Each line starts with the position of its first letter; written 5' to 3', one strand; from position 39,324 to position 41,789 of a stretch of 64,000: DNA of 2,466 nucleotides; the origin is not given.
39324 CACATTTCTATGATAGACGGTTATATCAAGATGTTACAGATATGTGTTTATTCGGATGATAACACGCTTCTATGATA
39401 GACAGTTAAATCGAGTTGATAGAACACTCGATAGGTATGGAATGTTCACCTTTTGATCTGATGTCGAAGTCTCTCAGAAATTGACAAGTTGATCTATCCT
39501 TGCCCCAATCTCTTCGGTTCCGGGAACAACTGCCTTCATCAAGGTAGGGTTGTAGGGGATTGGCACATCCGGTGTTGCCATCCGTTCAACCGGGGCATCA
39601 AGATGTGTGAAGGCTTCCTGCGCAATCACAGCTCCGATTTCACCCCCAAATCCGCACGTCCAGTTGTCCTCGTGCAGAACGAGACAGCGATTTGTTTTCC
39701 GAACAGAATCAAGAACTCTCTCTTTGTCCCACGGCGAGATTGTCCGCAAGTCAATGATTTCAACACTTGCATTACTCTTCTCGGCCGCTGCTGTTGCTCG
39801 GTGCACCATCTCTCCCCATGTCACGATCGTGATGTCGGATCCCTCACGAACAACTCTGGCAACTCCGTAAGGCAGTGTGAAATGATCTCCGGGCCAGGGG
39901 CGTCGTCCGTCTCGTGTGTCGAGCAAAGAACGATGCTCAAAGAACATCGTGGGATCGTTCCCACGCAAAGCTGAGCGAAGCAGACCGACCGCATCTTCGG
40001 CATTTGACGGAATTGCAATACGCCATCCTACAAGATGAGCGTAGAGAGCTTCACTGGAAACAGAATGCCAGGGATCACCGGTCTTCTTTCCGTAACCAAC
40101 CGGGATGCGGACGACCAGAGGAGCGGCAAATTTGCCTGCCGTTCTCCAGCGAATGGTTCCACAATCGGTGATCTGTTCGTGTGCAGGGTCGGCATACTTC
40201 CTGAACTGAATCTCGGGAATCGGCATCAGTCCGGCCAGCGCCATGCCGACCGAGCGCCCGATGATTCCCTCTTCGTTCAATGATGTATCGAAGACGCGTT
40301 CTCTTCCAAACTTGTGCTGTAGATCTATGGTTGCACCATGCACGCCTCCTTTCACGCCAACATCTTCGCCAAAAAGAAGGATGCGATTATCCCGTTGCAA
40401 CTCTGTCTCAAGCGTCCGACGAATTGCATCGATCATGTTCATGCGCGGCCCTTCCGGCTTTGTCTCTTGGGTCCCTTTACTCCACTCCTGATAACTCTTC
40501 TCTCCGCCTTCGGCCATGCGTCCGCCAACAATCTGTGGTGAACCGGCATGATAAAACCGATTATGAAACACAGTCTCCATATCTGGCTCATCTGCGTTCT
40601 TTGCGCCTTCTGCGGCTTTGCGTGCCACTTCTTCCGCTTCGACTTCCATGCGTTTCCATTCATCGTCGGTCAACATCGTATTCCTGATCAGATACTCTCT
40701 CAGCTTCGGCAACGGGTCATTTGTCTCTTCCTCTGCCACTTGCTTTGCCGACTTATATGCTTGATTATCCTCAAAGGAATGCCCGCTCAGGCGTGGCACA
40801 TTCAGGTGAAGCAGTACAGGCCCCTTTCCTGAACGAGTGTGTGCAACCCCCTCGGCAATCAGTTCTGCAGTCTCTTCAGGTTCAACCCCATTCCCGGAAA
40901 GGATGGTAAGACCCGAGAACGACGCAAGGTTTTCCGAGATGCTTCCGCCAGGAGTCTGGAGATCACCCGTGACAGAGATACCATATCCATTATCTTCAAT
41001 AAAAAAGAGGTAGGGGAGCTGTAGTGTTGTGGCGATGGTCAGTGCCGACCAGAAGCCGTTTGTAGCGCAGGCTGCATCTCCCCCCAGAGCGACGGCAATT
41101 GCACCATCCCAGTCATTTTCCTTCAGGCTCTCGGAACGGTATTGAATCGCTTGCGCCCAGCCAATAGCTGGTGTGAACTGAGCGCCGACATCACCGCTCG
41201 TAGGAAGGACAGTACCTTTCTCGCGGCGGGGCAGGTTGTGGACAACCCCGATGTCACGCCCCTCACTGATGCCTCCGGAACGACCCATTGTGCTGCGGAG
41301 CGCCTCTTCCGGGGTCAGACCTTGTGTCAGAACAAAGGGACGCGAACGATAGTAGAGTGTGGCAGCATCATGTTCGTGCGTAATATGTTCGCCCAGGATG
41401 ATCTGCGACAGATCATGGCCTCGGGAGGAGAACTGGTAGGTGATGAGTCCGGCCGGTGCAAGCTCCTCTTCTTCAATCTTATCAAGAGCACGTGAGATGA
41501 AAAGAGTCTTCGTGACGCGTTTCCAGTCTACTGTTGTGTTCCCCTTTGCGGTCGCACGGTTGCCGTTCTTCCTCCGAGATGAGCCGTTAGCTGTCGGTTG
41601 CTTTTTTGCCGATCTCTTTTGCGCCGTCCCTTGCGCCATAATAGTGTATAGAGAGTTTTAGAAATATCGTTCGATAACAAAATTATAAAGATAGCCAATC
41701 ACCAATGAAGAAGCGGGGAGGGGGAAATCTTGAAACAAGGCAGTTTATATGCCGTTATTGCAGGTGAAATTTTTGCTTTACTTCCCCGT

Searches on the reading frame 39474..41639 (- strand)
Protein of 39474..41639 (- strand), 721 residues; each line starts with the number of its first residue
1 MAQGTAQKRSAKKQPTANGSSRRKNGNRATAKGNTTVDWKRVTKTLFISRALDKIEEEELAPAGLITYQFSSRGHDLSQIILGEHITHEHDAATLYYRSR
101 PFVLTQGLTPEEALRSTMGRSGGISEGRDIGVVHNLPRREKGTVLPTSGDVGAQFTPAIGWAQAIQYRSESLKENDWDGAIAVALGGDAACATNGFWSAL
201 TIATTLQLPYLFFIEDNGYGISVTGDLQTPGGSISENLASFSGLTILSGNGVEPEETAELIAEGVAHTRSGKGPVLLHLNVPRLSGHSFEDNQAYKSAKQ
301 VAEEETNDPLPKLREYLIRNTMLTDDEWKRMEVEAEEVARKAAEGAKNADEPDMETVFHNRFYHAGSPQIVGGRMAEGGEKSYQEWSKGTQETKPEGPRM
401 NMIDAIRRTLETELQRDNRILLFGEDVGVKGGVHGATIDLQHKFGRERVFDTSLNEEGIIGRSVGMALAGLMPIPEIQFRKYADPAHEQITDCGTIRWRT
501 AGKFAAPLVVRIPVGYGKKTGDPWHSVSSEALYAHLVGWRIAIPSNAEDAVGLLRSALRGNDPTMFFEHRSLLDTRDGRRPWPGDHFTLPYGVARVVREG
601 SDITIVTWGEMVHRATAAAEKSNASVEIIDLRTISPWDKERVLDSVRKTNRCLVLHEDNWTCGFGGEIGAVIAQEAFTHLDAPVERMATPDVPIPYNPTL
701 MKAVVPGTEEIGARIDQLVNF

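Call 58: search_protein_families(library=pfam, proteins=[window:39474-41639:-], max_evalue=0.00001)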
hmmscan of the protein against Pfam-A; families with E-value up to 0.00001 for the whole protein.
window:39474-41639:- (721 aa): 3 families
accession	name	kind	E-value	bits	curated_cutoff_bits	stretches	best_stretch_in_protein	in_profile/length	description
PF02780.25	Transketolase_C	-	1e-35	122.8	25.9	1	592-711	1-124/124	Transketolase, C-terminal domain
PF00676.26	E1_dh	-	5.1e-34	118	22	1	69-354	26-299/300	Dehydrogenase E1 component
PF02779.29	Transket_pyr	-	5.8e-32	111.2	27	1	400-573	3-172/174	Transketolase, pyrimidine binding domain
